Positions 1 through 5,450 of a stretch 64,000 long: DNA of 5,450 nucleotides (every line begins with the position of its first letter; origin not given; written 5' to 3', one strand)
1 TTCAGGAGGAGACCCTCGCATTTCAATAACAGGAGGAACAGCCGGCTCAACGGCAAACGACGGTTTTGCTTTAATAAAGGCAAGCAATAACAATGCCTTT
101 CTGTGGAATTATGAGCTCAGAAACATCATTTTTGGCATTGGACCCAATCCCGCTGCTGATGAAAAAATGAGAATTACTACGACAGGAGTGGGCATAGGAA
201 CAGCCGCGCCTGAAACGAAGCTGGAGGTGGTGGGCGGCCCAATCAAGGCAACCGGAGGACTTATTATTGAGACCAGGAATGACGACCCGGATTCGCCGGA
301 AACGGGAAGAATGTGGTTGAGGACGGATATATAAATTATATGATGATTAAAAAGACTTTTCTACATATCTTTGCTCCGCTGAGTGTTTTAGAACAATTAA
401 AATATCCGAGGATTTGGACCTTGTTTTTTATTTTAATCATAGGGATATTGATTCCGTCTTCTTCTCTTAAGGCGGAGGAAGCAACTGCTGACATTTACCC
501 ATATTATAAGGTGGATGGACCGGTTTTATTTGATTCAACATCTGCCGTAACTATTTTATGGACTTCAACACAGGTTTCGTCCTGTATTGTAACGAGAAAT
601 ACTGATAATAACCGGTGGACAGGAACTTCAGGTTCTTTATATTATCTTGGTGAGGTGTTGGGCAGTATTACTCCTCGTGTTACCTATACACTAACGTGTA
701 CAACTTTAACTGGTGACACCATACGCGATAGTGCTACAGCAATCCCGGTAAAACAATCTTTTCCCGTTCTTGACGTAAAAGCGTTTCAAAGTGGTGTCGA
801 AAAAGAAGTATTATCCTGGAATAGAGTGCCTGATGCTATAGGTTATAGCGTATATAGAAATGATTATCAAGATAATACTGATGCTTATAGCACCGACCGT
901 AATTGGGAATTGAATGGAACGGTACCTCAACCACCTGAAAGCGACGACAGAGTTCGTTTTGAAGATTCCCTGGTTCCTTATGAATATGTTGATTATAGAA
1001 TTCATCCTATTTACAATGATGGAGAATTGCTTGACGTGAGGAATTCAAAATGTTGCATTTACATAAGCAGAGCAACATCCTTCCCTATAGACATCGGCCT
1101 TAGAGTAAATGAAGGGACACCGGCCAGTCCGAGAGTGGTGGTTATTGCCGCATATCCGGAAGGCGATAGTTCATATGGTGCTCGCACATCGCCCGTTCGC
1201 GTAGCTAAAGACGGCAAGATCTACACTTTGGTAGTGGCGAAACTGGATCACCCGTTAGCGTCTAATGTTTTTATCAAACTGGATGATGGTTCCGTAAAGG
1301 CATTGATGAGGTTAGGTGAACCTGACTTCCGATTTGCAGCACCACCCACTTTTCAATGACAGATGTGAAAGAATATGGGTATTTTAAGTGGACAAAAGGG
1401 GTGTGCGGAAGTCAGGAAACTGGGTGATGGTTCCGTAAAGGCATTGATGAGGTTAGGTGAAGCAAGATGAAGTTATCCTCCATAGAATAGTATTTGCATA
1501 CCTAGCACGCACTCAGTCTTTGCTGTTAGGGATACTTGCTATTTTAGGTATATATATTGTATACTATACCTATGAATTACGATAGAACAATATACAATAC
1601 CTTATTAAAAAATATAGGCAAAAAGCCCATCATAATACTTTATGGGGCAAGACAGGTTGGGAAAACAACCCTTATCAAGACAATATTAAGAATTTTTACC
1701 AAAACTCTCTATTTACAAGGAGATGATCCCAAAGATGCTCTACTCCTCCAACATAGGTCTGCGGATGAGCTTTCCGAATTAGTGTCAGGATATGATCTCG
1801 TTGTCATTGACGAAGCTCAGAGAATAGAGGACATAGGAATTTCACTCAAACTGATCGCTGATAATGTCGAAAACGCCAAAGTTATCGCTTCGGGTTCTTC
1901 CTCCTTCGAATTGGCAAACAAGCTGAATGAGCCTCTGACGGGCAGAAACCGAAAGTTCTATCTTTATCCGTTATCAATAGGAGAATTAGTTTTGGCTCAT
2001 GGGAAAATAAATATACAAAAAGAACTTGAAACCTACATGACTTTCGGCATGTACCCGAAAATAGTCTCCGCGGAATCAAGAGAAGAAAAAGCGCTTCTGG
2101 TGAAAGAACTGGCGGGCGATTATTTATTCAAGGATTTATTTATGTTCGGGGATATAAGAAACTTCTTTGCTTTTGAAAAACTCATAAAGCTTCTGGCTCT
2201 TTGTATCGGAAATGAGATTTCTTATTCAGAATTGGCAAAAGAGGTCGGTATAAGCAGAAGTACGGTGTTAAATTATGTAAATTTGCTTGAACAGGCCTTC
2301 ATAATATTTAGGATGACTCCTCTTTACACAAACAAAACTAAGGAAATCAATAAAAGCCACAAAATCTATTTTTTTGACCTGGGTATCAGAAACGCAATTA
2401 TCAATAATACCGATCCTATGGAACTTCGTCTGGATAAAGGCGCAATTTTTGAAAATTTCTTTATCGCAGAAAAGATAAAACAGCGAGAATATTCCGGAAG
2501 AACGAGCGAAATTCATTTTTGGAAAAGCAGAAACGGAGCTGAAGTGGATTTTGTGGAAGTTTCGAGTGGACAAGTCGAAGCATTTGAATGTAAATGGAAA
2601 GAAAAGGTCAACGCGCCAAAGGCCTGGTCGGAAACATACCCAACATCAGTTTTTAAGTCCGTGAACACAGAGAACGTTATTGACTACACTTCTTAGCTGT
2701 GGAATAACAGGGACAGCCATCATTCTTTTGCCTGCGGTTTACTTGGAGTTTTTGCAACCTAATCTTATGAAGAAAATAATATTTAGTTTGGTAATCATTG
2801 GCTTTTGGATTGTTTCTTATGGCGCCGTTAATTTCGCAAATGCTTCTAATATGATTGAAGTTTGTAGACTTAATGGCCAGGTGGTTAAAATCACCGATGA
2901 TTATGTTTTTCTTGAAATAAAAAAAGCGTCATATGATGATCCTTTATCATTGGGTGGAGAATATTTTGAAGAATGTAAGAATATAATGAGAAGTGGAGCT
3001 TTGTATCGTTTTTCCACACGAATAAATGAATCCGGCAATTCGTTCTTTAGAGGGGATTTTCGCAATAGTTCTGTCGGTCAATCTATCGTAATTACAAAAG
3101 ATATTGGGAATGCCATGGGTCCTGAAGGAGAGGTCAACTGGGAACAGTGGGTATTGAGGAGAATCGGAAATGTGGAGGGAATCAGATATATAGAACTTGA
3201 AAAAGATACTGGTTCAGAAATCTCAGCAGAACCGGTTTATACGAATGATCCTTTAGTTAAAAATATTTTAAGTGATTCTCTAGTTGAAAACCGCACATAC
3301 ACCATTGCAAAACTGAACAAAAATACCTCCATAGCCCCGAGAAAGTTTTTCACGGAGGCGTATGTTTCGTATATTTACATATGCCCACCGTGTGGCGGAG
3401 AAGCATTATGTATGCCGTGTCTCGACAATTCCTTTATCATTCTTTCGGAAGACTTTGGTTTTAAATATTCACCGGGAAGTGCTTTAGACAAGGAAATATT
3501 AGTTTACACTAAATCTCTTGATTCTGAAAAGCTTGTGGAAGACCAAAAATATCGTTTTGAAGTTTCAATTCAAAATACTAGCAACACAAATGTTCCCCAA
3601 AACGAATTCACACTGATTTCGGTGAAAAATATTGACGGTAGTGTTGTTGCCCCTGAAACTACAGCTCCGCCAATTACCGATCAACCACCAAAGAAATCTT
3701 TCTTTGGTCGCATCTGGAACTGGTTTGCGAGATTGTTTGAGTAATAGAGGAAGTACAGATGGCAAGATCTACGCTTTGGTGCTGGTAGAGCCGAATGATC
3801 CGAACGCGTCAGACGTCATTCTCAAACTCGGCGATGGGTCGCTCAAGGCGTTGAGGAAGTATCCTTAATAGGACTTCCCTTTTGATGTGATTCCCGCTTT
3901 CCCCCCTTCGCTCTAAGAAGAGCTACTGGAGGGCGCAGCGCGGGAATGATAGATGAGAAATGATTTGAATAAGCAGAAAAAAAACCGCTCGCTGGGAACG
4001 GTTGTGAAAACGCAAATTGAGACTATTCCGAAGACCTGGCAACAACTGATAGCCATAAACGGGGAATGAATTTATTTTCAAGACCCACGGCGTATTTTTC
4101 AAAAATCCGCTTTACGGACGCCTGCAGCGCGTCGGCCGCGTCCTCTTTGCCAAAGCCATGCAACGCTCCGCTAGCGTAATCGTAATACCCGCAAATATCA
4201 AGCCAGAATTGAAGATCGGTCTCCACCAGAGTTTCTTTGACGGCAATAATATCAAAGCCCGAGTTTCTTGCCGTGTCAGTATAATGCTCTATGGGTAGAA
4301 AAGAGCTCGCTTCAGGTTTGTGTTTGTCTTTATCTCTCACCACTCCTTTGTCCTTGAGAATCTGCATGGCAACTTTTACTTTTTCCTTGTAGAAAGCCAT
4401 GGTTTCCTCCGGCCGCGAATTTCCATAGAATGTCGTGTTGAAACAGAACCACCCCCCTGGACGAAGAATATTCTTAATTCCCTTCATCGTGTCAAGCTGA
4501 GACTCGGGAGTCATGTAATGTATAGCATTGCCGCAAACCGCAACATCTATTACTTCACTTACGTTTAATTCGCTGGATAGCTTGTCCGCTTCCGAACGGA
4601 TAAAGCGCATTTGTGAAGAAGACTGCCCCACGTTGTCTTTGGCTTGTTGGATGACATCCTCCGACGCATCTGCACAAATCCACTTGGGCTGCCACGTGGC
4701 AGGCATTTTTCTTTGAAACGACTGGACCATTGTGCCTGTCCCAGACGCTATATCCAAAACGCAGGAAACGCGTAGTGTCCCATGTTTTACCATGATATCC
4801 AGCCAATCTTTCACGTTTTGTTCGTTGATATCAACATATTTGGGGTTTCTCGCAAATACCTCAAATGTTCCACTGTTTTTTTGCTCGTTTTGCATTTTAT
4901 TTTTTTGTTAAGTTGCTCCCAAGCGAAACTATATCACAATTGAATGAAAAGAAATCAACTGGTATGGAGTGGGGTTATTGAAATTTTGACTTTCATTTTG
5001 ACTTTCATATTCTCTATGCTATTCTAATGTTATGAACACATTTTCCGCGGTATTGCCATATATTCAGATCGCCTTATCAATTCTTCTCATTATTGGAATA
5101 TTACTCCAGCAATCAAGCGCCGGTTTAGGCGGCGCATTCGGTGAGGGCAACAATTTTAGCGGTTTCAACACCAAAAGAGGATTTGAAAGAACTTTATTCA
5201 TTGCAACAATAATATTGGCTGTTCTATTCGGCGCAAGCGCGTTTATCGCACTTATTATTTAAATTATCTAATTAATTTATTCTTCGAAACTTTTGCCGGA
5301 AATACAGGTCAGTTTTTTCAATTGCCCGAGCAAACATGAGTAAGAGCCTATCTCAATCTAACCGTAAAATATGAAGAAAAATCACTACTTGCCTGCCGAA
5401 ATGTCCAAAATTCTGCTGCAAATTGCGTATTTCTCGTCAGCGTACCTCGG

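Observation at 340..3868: Shared C-terminal DGKIY...KL(D/G)DGS(V/L)KAL module on two unrelated secreted proteins, with a displaced out-of-frame copy and a duplicated 42-bp fragment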

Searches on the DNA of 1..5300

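Call 95: search_rna_families(source=window, start=1, end=5300, threshold=evalue, max_evalue=1)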
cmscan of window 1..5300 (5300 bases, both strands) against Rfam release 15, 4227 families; matches with E-value up to 1: 1.
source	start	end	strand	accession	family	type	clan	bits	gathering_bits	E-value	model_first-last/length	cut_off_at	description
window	1601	1720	-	RF03533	SQ1002_RNA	Gene; sRNA;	-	22.2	128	0.12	1-237/237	no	Clostridioides difficile sRNA SQ1002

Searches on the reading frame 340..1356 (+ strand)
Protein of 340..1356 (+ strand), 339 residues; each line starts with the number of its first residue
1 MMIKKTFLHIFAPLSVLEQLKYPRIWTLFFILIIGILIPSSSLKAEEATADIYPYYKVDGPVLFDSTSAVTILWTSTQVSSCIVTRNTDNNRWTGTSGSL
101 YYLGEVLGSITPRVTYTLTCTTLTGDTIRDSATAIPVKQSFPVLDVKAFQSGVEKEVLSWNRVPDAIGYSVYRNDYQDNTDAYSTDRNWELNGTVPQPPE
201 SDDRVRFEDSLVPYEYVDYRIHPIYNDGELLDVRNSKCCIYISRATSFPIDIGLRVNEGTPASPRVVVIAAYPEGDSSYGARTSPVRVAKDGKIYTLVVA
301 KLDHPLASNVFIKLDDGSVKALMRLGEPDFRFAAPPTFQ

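Call 5: search_protein_families(library=pfam, proteins=[window:340-1356:+], max_evalue=1)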
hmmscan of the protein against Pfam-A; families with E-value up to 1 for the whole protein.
window:340-1356:+ (339 aa): 0 families

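Call 7: find_homologous_proteins(query=window:340-1356:+, max_evalue=0.01)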
Query window:340-1356:+ (339 aa): 2 proteins with E <= 0.01 among 2365 candidates.
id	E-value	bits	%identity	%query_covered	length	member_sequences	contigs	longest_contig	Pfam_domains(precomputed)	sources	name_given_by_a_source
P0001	1.2e-226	769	100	100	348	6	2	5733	-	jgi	-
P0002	3.4e-16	77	42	43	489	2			-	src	-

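Call 10: find_encoding_contigs(protein=P0002, flank=10000)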
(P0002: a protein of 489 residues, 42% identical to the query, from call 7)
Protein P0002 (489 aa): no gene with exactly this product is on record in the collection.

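Call 11: find_encoding_contigs(protein=P0001, flank=10000)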
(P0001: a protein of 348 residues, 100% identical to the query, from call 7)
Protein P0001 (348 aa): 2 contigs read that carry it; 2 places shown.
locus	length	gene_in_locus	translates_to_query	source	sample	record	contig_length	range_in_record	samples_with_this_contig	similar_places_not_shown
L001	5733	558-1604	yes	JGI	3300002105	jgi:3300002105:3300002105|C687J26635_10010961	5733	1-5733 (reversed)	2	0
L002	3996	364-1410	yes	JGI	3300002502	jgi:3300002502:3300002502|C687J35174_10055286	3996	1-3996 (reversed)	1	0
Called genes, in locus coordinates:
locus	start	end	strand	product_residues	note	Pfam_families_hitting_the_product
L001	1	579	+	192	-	?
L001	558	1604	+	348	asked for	-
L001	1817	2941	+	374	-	PF13173:AAA_14, PF08279:HTH_11 (faint), PF13635:DUF4143, PF13412:HTH_24 (weak)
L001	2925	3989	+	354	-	-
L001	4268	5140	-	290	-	PF01209:Ubie_methyltran (weak), PF06080:DUF938 (weak), PF13489:Methyltransf_23 (weak), PF13649:Methyltransf_25, PF13847:Methyltransf_31, PF08241:Methyltransf_11, PF08242:Methyltransf_12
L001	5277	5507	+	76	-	PF03840:SecG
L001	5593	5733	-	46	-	?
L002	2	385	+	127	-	?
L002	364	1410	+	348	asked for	-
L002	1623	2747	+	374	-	PF13173:AAA_14, PF08279:HTH_11 (faint), PF13635:DUF4143, PF13412:HTH_24 (weak)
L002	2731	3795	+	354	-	-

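Call 23: search_protein_families(library=phrogs, proteins=[window:340-1356:+, P0002], max_evalue=1)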
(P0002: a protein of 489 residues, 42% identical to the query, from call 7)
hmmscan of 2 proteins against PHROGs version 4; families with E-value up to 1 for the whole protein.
window:340-1356:+ (339 aa): 0 families

P0002 (489 aa): 0 families

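Call 26: search_protein_families(library=ncbifam, proteins=[window:340-1356:+, P0002], max_evalue=0.1)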
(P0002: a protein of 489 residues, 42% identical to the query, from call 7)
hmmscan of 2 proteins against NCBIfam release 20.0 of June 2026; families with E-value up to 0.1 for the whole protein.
window:340-1356:+ (339 aa): 0 families

P0002 (489 aa): 0 families

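Call 27: search_protein_families(library=pfam, proteins=[P0002], max_evalue=0.1)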
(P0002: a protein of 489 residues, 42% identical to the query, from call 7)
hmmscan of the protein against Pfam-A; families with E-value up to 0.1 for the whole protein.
P0002 (489 aa): 2 families
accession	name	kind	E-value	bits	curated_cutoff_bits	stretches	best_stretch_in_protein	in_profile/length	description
PF13360.13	PQQ_2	-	0.0069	16.5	27.6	0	127-165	4-39/233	Outer membrane protein assembly factor BamB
PF11586.13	DUF3242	-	0.063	13.6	25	0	106-154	39-87/126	Protein of unknown function (DUF3242)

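Call 59: list_cluster_members(proteins=[P0001, P0002, P0172])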
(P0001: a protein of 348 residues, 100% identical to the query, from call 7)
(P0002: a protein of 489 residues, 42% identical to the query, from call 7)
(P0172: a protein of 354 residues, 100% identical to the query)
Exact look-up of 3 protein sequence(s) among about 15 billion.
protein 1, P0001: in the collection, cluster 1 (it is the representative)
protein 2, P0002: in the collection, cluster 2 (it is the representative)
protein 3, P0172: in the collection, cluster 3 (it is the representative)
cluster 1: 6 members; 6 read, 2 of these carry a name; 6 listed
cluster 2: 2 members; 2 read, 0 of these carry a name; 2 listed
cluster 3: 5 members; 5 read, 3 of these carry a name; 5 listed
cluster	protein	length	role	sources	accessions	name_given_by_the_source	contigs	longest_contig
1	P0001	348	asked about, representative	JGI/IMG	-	-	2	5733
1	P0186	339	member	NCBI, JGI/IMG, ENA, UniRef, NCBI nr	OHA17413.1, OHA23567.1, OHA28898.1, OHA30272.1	MAG: hypothetical protein A3G52_00150 [Candidatus Taylorbacteria bacterium ... | Uncharacterized protein n=1 Tax=Candidatus Taylorbacteria bacterium ... | MAG: hypothetical protein A2825_00960 [Candidatus Taylorbacteria bacterium ...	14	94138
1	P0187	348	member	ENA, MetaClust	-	\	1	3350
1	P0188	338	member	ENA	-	-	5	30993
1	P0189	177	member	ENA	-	-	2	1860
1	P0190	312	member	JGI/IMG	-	-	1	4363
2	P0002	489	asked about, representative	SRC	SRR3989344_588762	-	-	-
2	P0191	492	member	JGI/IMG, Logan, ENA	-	-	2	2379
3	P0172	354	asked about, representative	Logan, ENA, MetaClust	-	\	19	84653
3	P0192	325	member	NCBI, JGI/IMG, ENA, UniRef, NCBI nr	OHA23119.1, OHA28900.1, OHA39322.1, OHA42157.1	MAG: hypothetical protein A3G52_00160 [Candidatus Taylorbacteria bacterium ... | Uncharacterized protein n=1 Tax=Candidatus Taylorbacteria bacterium ... | MAG: hypothetical protein A3B98_03650 [Candidatus Taylorbacteria bacterium ...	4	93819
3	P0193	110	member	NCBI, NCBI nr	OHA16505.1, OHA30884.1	MAG: hypothetical protein A2825_01555 [Candidatus Taylorbacteria bacterium ...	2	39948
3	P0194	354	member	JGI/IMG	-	-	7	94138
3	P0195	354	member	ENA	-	-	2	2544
